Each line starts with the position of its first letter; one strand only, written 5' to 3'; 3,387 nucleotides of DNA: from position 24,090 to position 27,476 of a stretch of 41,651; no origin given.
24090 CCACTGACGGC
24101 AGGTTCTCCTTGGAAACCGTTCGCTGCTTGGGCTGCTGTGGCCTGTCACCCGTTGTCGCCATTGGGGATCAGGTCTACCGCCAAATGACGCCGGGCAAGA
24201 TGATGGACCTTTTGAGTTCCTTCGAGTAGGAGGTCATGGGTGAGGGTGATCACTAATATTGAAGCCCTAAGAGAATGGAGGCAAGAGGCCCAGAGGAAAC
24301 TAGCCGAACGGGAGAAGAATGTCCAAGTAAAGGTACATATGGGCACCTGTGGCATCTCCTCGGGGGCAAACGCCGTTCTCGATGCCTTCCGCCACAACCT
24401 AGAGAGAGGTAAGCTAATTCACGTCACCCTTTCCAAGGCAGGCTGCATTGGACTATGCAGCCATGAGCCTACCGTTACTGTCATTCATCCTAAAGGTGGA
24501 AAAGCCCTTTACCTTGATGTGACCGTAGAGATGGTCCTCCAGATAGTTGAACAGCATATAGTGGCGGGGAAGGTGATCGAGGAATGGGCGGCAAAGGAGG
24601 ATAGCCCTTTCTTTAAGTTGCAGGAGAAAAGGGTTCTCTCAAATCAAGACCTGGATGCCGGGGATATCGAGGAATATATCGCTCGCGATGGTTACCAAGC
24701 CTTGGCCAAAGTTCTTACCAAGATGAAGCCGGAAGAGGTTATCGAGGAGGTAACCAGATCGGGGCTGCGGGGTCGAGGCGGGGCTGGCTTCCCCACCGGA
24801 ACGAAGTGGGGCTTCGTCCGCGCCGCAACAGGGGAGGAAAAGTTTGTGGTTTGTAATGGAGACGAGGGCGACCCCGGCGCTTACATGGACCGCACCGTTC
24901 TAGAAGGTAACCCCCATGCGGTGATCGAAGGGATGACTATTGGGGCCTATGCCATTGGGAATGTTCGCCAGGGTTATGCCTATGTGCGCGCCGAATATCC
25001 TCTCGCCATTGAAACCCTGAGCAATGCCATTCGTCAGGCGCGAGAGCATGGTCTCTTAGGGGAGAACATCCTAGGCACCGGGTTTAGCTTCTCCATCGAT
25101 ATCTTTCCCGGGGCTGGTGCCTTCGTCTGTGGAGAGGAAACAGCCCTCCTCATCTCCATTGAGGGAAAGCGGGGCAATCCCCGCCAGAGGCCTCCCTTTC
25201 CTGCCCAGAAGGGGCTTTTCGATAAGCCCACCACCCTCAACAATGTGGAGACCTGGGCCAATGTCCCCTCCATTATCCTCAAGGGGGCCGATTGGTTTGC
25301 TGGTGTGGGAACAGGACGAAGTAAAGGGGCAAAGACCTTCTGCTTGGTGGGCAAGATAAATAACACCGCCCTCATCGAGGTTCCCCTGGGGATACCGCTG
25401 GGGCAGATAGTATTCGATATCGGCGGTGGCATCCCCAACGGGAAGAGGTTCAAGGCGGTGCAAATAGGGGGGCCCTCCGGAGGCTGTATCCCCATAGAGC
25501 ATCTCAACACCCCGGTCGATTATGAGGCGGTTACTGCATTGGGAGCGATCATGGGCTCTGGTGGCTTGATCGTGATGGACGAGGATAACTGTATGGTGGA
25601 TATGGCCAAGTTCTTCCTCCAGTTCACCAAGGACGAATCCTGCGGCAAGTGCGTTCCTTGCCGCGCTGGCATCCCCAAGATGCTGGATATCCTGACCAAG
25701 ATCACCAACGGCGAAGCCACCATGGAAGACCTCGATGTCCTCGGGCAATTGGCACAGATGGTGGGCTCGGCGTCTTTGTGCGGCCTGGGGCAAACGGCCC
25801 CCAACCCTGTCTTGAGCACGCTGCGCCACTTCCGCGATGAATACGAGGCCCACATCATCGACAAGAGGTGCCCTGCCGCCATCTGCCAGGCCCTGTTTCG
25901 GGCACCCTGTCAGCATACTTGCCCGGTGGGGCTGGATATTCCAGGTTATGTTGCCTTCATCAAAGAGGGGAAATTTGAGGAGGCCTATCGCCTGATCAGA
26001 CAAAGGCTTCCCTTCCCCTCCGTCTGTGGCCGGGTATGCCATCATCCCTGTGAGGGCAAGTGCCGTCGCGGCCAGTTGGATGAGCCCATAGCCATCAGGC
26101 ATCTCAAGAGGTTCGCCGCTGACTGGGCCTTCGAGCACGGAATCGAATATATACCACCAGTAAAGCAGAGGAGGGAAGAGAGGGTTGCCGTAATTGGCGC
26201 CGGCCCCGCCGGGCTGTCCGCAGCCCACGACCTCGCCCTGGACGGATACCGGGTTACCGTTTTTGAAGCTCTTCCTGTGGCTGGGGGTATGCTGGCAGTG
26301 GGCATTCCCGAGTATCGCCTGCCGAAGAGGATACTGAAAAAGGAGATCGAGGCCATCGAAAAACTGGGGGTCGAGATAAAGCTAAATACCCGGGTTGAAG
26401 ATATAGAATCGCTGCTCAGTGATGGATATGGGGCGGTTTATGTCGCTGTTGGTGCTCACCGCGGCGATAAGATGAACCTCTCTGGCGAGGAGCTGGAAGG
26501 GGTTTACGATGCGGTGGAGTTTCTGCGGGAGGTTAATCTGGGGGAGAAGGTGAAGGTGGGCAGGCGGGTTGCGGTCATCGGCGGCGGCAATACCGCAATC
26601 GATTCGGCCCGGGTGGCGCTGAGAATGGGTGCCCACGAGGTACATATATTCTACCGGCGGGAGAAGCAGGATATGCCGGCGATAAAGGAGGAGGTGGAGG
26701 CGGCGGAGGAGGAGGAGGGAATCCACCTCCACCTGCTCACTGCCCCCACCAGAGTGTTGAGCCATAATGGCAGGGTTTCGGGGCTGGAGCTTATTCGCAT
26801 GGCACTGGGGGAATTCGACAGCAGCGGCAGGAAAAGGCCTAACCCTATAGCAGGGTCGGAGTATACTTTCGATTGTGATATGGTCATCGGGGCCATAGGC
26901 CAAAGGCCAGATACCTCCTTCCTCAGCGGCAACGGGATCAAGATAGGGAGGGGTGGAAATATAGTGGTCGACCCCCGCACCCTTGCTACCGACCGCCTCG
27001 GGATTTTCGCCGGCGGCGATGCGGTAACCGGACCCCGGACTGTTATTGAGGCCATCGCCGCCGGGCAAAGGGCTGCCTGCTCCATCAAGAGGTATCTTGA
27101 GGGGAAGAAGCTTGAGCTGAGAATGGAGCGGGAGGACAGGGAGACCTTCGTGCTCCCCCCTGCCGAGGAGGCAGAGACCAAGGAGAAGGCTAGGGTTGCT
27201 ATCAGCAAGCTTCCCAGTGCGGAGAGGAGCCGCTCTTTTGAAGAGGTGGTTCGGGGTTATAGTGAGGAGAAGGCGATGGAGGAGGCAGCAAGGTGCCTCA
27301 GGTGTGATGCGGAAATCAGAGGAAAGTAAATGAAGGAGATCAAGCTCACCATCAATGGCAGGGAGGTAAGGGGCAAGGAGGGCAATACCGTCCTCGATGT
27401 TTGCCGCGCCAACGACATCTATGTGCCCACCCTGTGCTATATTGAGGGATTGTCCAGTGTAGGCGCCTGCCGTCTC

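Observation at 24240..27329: [NiFe] hydrogenase diaphorase subunit is a NuoF/HoxF - GltD/NfnB-like fusion with two nucleotide sites in one 1029-aa protein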

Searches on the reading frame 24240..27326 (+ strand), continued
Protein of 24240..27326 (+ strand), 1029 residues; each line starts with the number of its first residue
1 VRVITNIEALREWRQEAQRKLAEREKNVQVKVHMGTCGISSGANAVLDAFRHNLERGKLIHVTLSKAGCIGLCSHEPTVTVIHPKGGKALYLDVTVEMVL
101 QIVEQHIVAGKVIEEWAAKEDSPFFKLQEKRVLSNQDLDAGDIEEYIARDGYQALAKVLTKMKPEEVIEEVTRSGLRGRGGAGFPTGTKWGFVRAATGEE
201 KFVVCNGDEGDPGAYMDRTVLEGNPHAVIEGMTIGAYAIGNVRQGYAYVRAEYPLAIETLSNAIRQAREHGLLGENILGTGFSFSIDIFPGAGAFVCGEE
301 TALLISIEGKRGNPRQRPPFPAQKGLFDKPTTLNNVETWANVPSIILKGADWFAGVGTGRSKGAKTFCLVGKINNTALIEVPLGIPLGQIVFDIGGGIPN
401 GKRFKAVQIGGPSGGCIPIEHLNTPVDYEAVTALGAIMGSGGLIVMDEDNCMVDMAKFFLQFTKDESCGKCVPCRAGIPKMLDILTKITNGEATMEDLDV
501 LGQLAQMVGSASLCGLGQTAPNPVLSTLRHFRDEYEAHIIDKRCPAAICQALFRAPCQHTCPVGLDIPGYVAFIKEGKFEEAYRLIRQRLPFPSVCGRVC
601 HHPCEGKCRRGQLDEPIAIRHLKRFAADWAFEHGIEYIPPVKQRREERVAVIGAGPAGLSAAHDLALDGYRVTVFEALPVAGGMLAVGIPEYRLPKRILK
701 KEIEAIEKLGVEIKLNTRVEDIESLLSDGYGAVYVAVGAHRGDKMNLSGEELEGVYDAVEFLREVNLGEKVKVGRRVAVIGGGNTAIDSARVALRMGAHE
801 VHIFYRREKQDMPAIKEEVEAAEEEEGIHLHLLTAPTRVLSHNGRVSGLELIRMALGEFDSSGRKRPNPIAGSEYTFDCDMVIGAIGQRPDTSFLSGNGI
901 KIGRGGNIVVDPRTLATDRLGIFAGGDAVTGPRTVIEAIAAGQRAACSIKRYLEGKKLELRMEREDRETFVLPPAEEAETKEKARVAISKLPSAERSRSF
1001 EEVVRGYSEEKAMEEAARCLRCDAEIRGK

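Call 68: predict_structure(alignment_id=A1)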
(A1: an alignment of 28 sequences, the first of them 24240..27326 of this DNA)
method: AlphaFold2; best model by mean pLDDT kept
length: 1029 residues; sequences in the alignment: 28
mean_pLDDT: 56.2   pTM: 0.36
mean pLDDT of the five models: 56.2, 55.3, 52.8, 49.7, 49.4
residues with pLDDT >= 90: 16; 70-90: 352; 50-70: 208; < 50: 453
segments of 3 or more residues with pLDDT < 50: 36-40, 127-132, 171-220, 291-451, 462-470, 511-523, 532-564, 597-619, 678-694, 738-770, 842-845, 859-863, 886-918, 926-934, 959-963, 975-1006, 1021-1029
pLDDT, mean of each block of 10 residues (from residue 1): 78 85 80 55 79 83 72 68 81 87 87 80 49 54 78 78 64 34 32 38 32 35 65 64 58 58 84 84 70 36 43 36 24 21 24 24 24 24 33 36 41 35 30 26 40 55 44 66 72 67 64 36 48 38 38 32 54 77 80 53 30 35 73 79 85 75 87 65 29 52 81 69 78 65 28 28 31 76 73 78 86 74 84 76 61 75 64 85 53 39 37 46 51 55 74 64 56 49 35 33 46 61 37
secondary structure, 60 per line:
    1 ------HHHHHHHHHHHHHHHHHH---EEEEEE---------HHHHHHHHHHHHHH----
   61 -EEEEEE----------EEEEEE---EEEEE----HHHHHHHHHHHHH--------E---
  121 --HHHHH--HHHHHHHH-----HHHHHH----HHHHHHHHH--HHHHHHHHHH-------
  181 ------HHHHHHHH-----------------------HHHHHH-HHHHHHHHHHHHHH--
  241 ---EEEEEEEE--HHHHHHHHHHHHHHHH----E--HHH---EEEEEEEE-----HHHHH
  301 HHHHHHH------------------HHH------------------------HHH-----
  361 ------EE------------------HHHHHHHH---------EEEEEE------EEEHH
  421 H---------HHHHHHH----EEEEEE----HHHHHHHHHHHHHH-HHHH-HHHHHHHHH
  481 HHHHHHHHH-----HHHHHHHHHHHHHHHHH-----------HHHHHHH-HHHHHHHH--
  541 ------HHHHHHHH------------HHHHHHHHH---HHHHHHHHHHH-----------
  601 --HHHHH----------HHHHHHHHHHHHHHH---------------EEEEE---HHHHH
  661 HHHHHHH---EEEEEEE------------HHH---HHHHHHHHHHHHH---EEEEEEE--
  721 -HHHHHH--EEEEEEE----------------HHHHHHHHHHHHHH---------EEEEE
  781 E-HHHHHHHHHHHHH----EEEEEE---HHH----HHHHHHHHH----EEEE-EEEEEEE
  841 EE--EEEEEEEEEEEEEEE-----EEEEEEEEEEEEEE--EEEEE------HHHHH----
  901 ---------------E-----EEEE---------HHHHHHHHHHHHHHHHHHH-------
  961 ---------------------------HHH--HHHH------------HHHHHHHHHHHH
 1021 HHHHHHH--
elements in order (helices of 4 or more, strands of 3 or more residues): H7-24 E28-33 H43-56 E62-67 E78-83 E87-91 H96-108 H123-127 H130-137 H143-148 H153-161 H164-173 H187-194 H218-223 H225-238 E244-251 H254-269 E283-290 H296-307 H387-394 E404-409 E416-418 H431-437 E442-447 H452-465 H467-470 H472-489 H495-511 H523-529 H531-538 H547-554 H567-575 H579-589 H603-607 H618-632 E648-652 H656-667 E671-677 H696-708 E712-718 H722-727 E730-736 H753-766 E776-781 H783-795 E800-805 H816-824 E829-832 E834-842 E845-859 E865-878 E881-885 H892-896 E922-925 H935-953 H993-996 H1009-1027

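Call 71: find_encoding_contigs(protein=P0086, flank=8000, max_places=1)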
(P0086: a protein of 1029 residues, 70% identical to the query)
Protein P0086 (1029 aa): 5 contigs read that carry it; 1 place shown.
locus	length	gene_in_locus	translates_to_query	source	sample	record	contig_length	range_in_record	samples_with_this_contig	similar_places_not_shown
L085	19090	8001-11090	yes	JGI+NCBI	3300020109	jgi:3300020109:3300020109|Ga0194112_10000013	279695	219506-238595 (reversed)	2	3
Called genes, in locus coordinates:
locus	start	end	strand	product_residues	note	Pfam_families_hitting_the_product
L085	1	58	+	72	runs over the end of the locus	-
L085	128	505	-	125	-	PF00072:Response_reg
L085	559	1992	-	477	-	PF25323:6TM_PilS, PF00512:HisKA (weak), PF02518:HATPase_c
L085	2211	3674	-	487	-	PF27537:HoxH, PF00374:NiFeSe_Hases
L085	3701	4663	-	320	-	PF01058:Oxidored_q6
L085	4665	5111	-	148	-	PF02662:FlpD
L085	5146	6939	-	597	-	PF01946:Thi4 (weak), PF00070:Pyr_redox (weak), PF00890:FAD_binding_2 (weak), PF01266:DAO, PF01593:Amino_oxidase, PF03486:HI0933_like (weak), PF07992:Pyr_redox_2, PF13450:NAD_binding_8, +9 more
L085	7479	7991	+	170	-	PF01257:2Fe-2S_thioredx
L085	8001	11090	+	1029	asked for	PF01512:Complex1_51K, PF10589:NADH_4Fe-4S, PF14691:Fer4_20, PF01946:Thi4 (weak), PF01266:DAO, PF07992:Pyr_redox_2, PF13450:NAD_binding_8, PF13738:Pyr_redox_3, +4 more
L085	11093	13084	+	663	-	PF13510:Fer2_4, PF12837:Fer4_6 (faint), PF10588:NADH-G_4Fe-4S_3, PF22117:Fer4_Nqo3, PF13187:Fer4_9 (weak), PF00037:Fer4 (weak), PF04879:Molybdop_Fe4S4, PF00384:Molybdopterin, +1 more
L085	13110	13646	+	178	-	PF01058:Oxidored_q6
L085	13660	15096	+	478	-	PF27537:HoxH, PF00374:NiFeSe_Hases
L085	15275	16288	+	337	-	PF01883:FeS_assembly_P (faint), PF01656:CbiA, PF10609:ParA, PF13614:AAA_31 (faint)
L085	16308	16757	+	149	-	PF01592:NifU_N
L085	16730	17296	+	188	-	PF03205:MobB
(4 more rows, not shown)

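Call 72: find_encoding_contigs(protein=P0094, flank=8000, max_places=1)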
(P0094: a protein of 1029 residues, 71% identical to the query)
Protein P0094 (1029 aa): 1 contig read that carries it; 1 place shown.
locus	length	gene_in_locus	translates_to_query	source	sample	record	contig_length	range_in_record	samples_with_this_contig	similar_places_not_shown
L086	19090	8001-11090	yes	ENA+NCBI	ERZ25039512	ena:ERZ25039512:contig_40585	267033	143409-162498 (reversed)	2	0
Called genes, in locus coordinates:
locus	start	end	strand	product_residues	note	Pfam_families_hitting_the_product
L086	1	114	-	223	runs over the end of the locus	PF02492:cobW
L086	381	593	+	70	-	-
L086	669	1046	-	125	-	PF00072:Response_reg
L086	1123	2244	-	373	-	PF01590:GAF, PF13185:GAF_2, PF13492:GAF_3, PF00512:HisKA (weak), PF13581:HATPase_c_2 (faint), PF02518:HATPase_c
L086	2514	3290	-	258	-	PF00374:NiFeSe_Hases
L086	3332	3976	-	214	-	PF27537:HoxH, PF00374:NiFeSe_Hases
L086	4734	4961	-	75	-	-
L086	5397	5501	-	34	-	-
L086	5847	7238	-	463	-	PF01946:Thi4 (weak), PF00070:Pyr_redox (weak), PF00890:FAD_binding_2 (weak), PF01266:DAO, PF01593:Amino_oxidase (weak), PF03486:HI0933_like (weak), PF07992:Pyr_redox_2, PF13450:NAD_binding_8, +5 more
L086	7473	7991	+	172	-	PF01257:2Fe-2S_thioredx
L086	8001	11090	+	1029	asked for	PF01512:Complex1_51K, PF10589:NADH_4Fe-4S, PF14691:Fer4_20, PF01946:Thi4 (weak), PF01266:DAO (weak), PF07992:Pyr_redox_2, PF13450:NAD_binding_8, PF13738:Pyr_redox_3, +4 more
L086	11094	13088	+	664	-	PF00111:Fer2 (weak), PF13510:Fer2_4, PF10588:NADH-G_4Fe-4S_3, PF22117:Fer4_Nqo3, PF13187:Fer4_9 (weak), PF00037:Fer4 (weak), PF04879:Molybdop_Fe4S4, PF00384:Molybdopterin, +1 more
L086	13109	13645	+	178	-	PF01058:Oxidored_q6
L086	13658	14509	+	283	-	PF27537:HoxH, PF00374:NiFeSe_Hases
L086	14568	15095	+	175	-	PF00374:NiFeSe_Hases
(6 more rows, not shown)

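Call 73: find_encoding_contigs(protein=P0003, flank=8000, max_places=1)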
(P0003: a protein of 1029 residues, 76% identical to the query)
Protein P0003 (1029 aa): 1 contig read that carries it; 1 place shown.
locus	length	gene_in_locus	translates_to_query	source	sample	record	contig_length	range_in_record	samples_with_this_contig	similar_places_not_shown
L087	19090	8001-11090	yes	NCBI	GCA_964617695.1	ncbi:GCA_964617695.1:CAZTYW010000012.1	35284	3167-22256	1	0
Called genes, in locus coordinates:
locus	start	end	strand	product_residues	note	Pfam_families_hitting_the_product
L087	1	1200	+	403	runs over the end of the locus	PF03916:NrfD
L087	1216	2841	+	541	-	PF12797:Fer4_2 (faint), PF13237:Fer4_10 (weak), PF02662:FlpD, PF00037:Fer4 (weak), PF12838:Fer4_7 (weak), PF13187:Fer4_9 (weak), PF13237:Fer4_10, PF14697:Fer4_21, +2 more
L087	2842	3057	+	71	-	-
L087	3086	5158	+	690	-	PF13534:Fer4_17 (faint), PF12797:Fer4_2 (weak), PF13183:Fer4_8, PF13187:Fer4_9, PF13237:Fer4_10, PF02754:CCG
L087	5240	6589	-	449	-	PF01590:GAF, PF13185:GAF_2, PF13492:GAF_3, PF00989:PAS, PF13188:PAS_8, PF08448:PAS_4, PF13426:PAS_9, PF08447:PAS_3 (weak)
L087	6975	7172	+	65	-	-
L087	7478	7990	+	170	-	PF01257:2Fe-2S_thioredx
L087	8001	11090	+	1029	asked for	PF00070:Pyr_redox (faint), PF01512:Complex1_51K, PF10589:NADH_4Fe-4S, PF14691:Fer4_20, PF01266:DAO (faint), PF07992:Pyr_redox_2, PF13450:NAD_binding_8 (weak), PF13738:Pyr_redox_3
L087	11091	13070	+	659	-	PF13510:Fer2_4, PF10588:NADH-G_4Fe-4S_3, PF13183:Fer4_8 (weak), PF13237:Fer4_10 (weak), PF22117:Fer4_Nqo3, PF12838:Fer4_7, PF00037:Fer4, PF00384:Molybdopterin, +6 more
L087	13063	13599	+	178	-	PF01058:Oxidored_q6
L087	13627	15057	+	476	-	PF27537:HoxH, PF00374:NiFeSe_Hases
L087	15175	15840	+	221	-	PF00072:Response_reg, PF08281:Sigma70_r4_2 (weak), PF00196:GerE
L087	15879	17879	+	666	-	PF01590:GAF, PF13185:GAF_2, PF13492:GAF_3, PF00989:PAS, PF13188:PAS_8 (weak), PF08448:PAS_4 (weak), PF07730:HisKA_3, PF02518:HATPase_c, +1 more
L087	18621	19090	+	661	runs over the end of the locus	PF16177:ACAS_N, PF00501:AMP-binding, PF13193:AMP-binding_C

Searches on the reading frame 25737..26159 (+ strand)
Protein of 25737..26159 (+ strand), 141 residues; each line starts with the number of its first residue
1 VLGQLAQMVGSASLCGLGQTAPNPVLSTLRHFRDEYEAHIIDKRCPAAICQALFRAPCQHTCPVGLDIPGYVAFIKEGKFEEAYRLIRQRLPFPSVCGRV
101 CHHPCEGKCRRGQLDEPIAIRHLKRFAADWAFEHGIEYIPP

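Call 59: search_protein_representatives(protein=window:25737-26159:+)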
Query: 141 residues. Proteins with E-value up to 0.001 (for the whole library): 9815; up to 1e-10: 4495; up to 1e-30: 82. The best 150 are listed.
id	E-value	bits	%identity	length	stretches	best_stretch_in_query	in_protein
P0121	9.5e-54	197.8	59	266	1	2-138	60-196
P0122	5.5e-52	192.1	64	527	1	11-132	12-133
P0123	3.6e-50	186.2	62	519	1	11-131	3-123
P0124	1.2e-49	184.4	59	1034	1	4-134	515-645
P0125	1.6e-49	184.1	56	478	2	2-134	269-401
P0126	2.3e-49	183.5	60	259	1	8-132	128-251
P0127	5.7e-49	182.3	55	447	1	2-140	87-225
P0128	9.1e-49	181.6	61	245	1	2-130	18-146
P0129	3.6e-48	179.7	55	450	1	2-140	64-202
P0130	1.9e-47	177.3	56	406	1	3-136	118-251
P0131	1.2e-46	174.8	59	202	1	3-130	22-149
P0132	6.1e-46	172.4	58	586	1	3-129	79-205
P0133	1.6e-45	171.1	56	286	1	4-130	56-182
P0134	9.7e-45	168.5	58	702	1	4-140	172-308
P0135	9.8e-45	168.5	59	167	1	2-129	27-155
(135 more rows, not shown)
